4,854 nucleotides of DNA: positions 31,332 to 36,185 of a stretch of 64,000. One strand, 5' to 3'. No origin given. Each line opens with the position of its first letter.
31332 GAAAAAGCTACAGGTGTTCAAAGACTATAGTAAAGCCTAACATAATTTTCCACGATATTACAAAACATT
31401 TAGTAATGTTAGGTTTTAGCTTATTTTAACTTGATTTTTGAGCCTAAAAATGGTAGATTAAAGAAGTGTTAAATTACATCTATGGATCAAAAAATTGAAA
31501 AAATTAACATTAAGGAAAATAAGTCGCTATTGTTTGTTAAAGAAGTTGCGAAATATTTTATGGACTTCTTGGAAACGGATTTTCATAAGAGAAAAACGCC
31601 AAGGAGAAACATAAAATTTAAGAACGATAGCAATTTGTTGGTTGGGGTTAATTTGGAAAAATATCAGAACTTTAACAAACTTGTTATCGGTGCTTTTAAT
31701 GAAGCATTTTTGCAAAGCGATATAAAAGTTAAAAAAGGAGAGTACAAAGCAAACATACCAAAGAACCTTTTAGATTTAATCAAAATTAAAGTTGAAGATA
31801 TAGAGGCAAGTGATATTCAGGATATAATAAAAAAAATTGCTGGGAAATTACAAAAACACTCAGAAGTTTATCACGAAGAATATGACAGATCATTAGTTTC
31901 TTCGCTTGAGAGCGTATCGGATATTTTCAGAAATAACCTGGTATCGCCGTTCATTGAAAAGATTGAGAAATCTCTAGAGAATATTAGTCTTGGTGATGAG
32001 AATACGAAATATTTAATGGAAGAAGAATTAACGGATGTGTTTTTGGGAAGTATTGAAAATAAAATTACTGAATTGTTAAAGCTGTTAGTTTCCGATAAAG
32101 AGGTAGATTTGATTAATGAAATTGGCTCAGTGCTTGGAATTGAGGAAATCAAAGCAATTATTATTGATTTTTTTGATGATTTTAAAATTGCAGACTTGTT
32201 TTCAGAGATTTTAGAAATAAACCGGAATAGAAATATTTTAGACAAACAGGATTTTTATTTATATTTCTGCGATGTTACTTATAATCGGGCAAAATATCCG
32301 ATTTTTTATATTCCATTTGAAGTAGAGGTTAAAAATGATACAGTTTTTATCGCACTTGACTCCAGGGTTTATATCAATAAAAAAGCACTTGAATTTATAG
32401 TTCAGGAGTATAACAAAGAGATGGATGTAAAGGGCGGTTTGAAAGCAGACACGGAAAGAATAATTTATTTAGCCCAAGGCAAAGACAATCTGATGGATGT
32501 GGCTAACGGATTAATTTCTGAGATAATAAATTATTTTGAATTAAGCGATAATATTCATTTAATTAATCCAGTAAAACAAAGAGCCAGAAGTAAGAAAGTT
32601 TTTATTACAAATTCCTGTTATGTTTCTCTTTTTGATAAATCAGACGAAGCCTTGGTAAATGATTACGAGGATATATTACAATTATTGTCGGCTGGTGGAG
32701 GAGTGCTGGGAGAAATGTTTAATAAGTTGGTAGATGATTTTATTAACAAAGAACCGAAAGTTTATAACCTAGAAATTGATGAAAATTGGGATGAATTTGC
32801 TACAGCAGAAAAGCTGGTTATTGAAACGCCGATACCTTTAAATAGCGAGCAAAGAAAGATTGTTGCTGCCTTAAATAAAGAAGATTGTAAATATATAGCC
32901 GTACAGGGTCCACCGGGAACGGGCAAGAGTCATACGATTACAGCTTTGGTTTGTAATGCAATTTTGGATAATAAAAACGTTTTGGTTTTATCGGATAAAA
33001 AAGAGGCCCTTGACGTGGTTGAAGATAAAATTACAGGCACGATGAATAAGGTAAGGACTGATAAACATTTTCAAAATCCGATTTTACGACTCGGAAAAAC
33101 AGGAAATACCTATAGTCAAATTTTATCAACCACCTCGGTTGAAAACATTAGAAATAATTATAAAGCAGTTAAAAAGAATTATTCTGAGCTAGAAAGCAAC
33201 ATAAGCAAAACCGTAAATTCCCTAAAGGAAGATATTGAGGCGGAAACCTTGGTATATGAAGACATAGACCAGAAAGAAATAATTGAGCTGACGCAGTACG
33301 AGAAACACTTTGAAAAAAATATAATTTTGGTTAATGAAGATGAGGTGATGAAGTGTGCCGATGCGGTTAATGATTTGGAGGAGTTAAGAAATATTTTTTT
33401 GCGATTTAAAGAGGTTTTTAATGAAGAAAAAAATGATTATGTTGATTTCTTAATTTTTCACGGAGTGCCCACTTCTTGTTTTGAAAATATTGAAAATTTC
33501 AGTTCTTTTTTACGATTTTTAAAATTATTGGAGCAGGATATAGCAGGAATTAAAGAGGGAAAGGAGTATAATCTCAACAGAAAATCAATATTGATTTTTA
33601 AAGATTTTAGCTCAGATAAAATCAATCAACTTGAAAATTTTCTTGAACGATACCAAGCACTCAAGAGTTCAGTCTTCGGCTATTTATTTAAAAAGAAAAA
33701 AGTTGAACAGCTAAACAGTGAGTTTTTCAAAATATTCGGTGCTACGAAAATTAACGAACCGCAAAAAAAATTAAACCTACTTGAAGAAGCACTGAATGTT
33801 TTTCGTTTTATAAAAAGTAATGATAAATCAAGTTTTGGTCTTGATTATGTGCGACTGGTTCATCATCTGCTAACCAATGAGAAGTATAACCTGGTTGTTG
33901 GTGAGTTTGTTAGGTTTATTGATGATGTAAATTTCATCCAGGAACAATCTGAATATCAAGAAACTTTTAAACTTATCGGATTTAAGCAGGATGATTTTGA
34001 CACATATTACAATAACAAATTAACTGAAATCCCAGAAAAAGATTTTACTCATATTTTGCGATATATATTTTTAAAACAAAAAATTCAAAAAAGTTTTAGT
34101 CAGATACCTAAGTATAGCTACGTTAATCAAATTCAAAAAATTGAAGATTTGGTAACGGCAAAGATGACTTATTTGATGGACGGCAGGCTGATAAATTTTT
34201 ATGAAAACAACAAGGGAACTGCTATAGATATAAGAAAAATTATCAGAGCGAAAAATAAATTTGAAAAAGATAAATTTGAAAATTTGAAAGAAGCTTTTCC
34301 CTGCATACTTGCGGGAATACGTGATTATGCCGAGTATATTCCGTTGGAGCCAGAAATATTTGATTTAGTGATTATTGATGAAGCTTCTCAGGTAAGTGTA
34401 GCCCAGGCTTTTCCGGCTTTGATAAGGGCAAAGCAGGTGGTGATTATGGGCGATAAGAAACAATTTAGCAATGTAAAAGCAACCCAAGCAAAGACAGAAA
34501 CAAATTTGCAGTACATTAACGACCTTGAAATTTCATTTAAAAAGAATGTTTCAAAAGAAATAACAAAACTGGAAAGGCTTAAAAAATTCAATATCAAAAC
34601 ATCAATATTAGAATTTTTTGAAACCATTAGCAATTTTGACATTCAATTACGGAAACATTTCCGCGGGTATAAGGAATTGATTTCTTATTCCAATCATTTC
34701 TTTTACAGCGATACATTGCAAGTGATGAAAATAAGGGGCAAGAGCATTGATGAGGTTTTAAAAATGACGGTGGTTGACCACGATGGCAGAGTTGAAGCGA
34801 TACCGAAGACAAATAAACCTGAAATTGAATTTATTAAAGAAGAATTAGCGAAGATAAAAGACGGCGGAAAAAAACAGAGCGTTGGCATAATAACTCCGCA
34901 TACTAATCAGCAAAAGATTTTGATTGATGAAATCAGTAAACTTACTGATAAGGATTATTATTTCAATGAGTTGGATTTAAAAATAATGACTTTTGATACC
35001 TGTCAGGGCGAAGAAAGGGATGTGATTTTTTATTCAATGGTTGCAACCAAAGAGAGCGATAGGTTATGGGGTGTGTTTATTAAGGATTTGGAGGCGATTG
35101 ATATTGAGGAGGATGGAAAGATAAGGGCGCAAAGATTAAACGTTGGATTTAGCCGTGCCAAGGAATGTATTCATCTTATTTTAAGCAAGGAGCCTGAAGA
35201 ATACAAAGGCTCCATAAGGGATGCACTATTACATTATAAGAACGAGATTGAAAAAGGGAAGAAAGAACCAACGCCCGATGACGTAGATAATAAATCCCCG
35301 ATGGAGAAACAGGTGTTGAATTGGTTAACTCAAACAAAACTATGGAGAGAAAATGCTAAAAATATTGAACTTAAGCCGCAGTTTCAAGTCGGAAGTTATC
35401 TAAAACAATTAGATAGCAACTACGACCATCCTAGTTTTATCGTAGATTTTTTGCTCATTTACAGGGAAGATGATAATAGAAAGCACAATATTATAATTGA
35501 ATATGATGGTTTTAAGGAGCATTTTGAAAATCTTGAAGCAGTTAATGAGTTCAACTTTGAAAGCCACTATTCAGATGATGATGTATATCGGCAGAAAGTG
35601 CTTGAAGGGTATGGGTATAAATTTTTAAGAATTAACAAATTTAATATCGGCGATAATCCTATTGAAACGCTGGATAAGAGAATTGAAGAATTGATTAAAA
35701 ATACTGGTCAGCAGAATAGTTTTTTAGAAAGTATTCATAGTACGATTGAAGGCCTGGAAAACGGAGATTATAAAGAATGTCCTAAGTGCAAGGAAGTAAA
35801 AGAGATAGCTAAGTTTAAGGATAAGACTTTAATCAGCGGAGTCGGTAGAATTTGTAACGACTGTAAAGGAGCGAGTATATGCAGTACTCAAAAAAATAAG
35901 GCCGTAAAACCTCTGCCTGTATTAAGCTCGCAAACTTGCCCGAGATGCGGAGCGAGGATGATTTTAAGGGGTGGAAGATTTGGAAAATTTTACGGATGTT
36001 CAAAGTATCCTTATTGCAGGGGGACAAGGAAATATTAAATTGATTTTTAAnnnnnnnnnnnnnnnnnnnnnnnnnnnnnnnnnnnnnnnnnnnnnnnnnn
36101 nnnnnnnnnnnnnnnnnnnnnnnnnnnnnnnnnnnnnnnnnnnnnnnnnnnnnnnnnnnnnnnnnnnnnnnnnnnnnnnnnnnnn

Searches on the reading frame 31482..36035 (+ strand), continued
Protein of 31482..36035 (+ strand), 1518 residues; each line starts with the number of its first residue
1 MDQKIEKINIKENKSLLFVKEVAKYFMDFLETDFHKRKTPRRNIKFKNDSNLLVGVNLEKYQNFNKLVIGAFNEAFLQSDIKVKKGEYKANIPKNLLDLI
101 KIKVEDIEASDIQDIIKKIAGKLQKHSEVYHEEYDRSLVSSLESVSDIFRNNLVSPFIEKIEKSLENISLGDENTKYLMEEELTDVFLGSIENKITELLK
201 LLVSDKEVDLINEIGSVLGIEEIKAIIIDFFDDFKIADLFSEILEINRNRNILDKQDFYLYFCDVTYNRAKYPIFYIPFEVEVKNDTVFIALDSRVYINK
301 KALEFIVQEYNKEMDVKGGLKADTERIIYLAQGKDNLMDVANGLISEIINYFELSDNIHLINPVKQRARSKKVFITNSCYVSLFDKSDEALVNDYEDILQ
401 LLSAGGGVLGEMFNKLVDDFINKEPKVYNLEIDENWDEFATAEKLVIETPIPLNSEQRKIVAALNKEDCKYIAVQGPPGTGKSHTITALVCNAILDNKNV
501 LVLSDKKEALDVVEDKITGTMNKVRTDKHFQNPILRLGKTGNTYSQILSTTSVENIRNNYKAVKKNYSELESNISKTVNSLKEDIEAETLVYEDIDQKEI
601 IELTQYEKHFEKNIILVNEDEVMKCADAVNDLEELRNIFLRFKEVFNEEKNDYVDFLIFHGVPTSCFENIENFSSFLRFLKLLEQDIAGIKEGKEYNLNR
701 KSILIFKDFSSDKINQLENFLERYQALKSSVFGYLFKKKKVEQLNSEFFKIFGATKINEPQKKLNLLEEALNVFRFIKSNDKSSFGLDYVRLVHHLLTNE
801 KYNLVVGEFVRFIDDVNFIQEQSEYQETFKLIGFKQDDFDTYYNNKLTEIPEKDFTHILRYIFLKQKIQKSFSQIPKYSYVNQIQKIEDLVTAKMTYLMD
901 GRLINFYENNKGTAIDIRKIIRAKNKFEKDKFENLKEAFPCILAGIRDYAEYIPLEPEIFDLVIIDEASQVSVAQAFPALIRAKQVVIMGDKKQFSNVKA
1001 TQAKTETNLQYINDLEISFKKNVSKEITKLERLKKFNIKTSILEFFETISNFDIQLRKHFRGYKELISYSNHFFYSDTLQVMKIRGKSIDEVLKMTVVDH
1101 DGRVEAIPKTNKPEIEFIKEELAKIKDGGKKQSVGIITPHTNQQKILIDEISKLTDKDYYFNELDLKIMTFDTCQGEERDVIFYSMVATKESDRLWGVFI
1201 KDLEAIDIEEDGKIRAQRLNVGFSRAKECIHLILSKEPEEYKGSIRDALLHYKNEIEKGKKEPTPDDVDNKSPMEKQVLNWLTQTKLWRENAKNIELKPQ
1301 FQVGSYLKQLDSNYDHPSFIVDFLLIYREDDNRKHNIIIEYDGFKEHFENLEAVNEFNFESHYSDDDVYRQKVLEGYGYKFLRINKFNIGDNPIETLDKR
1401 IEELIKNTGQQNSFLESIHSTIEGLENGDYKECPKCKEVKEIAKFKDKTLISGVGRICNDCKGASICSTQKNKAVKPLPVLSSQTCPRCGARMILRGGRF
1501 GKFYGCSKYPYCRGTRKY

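Call 71: search_dna_similar(query=window:31482-36035:+, collection=plasmids, mode=protein, max_rows=12)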
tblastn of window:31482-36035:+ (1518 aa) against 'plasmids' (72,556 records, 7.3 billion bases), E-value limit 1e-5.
Records with a match: 297; places in all: 306; records where one place covers at least 80% of the query: 0.
Best place of each record, by identity: 60-80% 1; <60% 296.
By first word of the organism name: Ralstonia 97; Acinetobacter 37; Agrobacterium 23; Rhizobium 22; Vibrio 11; Raoultella 10; Klebsiella 8; Variovorax 5; Streptomyces 5; Mesorhizobium 5; and 56 more.
By predicted mobility (MOB-suite, as given by PLSDB): mobilizable 133; non-mobilizable 109; conjugative 55.
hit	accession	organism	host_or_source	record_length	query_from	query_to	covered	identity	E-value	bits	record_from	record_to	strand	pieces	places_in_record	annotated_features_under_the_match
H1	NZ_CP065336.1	Priestia megaterium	maize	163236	254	1461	80%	34.6%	0e+0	691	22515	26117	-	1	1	AAA domain-containing protein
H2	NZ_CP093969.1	Acinetobacter sp. LUNF3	whole organism,landfill soil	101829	261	1422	56%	26.2%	4e-19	165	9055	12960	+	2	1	AAA domain-containing protein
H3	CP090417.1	Acinetobacter johnsonii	mixed culture,soil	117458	261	1422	56%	26.1%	4e-19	166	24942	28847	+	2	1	AAA domain-containing protein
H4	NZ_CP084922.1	Acinetobacter pittii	Groundwater from ...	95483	261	1418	56%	26.0%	3e-19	166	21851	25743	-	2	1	none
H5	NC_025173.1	Acinetobacter pittii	-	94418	261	1418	56%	26.0%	3e-19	166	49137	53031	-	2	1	none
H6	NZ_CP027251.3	Acinetobacter pittii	Homo sapiens,Pure Culture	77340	261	1422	56%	25.5%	8e-19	164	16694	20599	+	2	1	AAA domain-containing protein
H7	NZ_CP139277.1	Acinetobacter pittii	Homo sapiens,Peritoneal Dialysis Fluid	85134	261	1422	56%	25.5%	8e-19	164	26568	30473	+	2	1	AAA domain-containing protein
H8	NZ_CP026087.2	Acinetobacter pittii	Homo sapiens,Pure Culture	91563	261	1422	56%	25.5%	8e-19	164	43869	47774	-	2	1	AAA domain-containing protein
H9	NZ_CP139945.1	Acinetobacter pittii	Homo sapiens,cell culture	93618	261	1422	56%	25.5%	8e-19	164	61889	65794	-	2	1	AAA domain-containing protein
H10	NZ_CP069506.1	Acinetobacter pittii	-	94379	261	1422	56%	25.5%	8e-19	164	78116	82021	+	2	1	AAA domain-containing protein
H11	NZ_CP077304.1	Acinetobacter pittii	-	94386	261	1422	56%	25.5%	8e-19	164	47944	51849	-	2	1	AAA domain-containing protein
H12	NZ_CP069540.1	Acinetobacter pittii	-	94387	261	1422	56%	25.5%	8e-19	164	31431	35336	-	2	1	AAA domain-containing protein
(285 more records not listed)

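Call 72: search_dna_similar(query=window:31482-36035:+, collection=phages, mode=protein, max_rows=8)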
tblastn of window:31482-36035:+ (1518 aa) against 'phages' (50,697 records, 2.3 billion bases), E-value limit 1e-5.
Records with a match: 3; places in all: 3; records where one place covers at least 80% of the query: 0.
Best place of each record, by identity: <60% 3.
By first word of the organism name: Bacteriophage 2; Salmonella 1.
By host as written in the record: - 2; Salmonella enterica subsp. enterica serovar Kentucky 1.
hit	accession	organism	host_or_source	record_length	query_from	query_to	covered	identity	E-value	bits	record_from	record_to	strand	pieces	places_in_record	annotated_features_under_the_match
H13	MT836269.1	Bacteriophage sp.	human fecal samples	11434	935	1227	19%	26.8%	2e-11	75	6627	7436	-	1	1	record has no annotation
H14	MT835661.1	Bacteriophage sp.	human fecal samples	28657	929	1236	20%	24.1%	8e-8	64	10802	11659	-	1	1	record has no annotation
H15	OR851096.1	Salmonella phage S.Kent 1-2-1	Salmonella enterica subsp. enterica ...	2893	961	1228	18%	26.8%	2e-8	65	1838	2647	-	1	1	record has no annotation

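Call 73: get_annotated_region(hit=H1, flank=7000)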
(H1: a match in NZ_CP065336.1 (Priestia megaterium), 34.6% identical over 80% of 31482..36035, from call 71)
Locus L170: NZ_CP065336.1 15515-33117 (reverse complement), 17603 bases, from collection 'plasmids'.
description: Priestia megaterium strain Y11 plasmid unnamed1, complete sequence
organism: Priestia megaterium (NCBI taxid 1404)
taxonomy: Bacteria; Bacillota; Bacilli; Bacillales; Bacillaceae; Priestia; Priestia megaterium
host: -; source: maize; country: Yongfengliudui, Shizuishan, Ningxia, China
typing (MOB-suite, as given by PLSDB): mobilizable; replicon rep_cluster_385; relaxase MOBP
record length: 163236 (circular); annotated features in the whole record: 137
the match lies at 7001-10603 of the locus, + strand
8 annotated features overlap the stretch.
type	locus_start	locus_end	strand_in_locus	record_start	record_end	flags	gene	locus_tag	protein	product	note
CDS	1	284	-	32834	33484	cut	-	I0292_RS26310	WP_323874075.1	hypothetical protein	-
CDS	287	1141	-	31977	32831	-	-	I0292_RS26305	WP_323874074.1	ABC transporter ATP-binding protein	-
CDS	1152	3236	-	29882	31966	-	-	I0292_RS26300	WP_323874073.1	hypothetical protein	-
CDS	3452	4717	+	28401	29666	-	-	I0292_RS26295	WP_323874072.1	damage repair protein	-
CDS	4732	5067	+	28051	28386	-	-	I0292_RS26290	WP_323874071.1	YolD-like family protein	-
CDS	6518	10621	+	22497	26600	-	-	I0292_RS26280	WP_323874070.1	AAA domain-containing protein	-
CDS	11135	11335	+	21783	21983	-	-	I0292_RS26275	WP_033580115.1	cold-shock protein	-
CDS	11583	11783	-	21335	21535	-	-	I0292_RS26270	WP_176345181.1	cold-inducible protein YdjO-related protein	-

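Call 90: search_protein_families(library=pfam, alignment_id=A5, max_evalue=0.0001)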
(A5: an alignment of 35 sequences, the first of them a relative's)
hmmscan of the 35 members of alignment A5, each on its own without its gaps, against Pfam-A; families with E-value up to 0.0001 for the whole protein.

A. member 1, L004:14577-15323:+ (249 aa): 3 families
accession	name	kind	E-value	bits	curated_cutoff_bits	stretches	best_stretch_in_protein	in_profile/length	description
PF13673.13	Acetyltransf_10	-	2.3e-08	34.5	23.6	1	52-141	31-122/128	Acetyltransferase (GNAT) domain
PF13508.13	Acetyltransf_7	-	3.2e-08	34.3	27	1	52-127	3-83/84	Acetyltransferase (GNAT) domain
PF00583.31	Acetyltransf_1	-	1e-06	29.5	20.7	1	22-126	3-116/116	Acetyltransferase (GNAT) family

B. families by the number of members that match (of 35 scanned): 38 families (the first 25 are shown)
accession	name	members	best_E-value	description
PF09903.14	DUF2130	4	6.3e-89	Uncharacterized protein conserved in bacteria (DUF2130)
PF11074.14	DUF2779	3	1.4e-40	Domain of unknown function(DUF2779)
PF01656.29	CbiA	3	1e-18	CobQ/CobB/MinD/ParA nucleotide binding domain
PF13614.12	AAA_31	3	7.4e-16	AAA domain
PF02374.21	ArsA_ATPase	3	1.2e-09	Anion-transporting ATPase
PF00142.24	Fer4_NifH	3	1.5e-09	4Fe-4S iron sulfur cluster binding proteins, NifH/frxC family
PF10609.15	ParA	3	4e-07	NUBPL iron-transfer P-loop NTPase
PF13482.12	RNase_H_2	2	3.2e-27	RNase_H superfamily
PF00239.26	Resolvase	2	3.5e-18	Resolvase, N terminal domain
PF07508.19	Recombinase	2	1.9e-12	Recombinase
PF13408.12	Zn_ribbon_recom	2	1.3e-07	Recombinase zinc beta ribbon domain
PF06564.18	CBP_BcsQ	2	3.4e-05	Cellulose biosynthesis protein BcsQ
PF00425.24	Chorismate_bind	1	3e-56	chorismate binding enzyme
PF13166.12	AAA_13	1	8.5e-38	AAA domain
PF07719.23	TPR_2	1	1.1e-18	Tetratricopeptide repeat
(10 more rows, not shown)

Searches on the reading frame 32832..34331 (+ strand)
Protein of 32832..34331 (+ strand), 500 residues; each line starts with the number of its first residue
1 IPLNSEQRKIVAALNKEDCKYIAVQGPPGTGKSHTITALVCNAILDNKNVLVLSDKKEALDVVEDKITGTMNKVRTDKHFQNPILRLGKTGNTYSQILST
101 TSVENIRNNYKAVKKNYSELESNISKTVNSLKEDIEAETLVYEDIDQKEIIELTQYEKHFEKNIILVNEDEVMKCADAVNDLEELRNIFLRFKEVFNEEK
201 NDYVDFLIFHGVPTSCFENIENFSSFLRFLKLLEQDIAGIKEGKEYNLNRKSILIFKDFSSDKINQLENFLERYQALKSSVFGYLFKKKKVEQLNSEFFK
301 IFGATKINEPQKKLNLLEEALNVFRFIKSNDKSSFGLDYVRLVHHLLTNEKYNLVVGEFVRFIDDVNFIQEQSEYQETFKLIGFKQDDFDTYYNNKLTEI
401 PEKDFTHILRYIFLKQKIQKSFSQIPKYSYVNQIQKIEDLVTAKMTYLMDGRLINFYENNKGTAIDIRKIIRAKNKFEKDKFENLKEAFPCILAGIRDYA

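Call 26: search_protein_families(library=pfam, proteins=[window:33009-34331:+], max_evalue=5)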
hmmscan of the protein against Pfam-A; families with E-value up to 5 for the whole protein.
window:33009-34331:+ (441 aa): 0 families

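Call 27: search_protein_families(library=padloc, proteins=[window:32832-34331:+], max_evalue=1)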
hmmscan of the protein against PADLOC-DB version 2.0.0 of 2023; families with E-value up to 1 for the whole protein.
window:32832-34331:+ (500 aa): 7 families
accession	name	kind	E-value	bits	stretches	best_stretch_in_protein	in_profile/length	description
PDLC05009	PDC-S37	-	9.2e-16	54.8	1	15-68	304-357/1550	-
PDLC03920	MkoA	-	1.5e-14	51.3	1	4-148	617-742/1112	-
PDLC03921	MkoA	-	6.4e-11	38.6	1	3-184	1027-1201/1607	-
PDLC02194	Hhe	-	1.5e-08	30.3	1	18-67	439-488/1911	-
PDLC03924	MkoC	-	3.7e-06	23.3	1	2-43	248-290/1136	-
PDLC04140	mad8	-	2.8e-05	21.8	1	21-125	29-128/314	mads_8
PDLC04106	HerA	-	0.004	13.7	1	6-44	162-200/667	-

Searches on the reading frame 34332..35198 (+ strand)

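Call 27: search_protein_families(library=padloc, proteins=[window:34332-35198:+], max_evalue=1)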
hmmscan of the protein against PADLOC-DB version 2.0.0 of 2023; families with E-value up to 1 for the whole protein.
window:34332-35198:+ (289 aa): 6 families
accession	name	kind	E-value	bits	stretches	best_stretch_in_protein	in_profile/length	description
PDLC03924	MkoC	-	1.6e-35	120.6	1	8-279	669-937/1136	-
PDLC05009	PDC-S37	-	2.7e-32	109.6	1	2-283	930-1194/1550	-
PDLC03920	MkoA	-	3.3e-25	86.6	1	9-281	791-1071/1112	-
PDLC03921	MkoA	-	7.1e-15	51.8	2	177-279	1475-1560/1607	-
PDLC02194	Hhe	-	4.7e-14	48.6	2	105-285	1455-1637/1911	-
PDLC02895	DpdJ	-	3e-05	19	1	9-80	192-266/2112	DpdJ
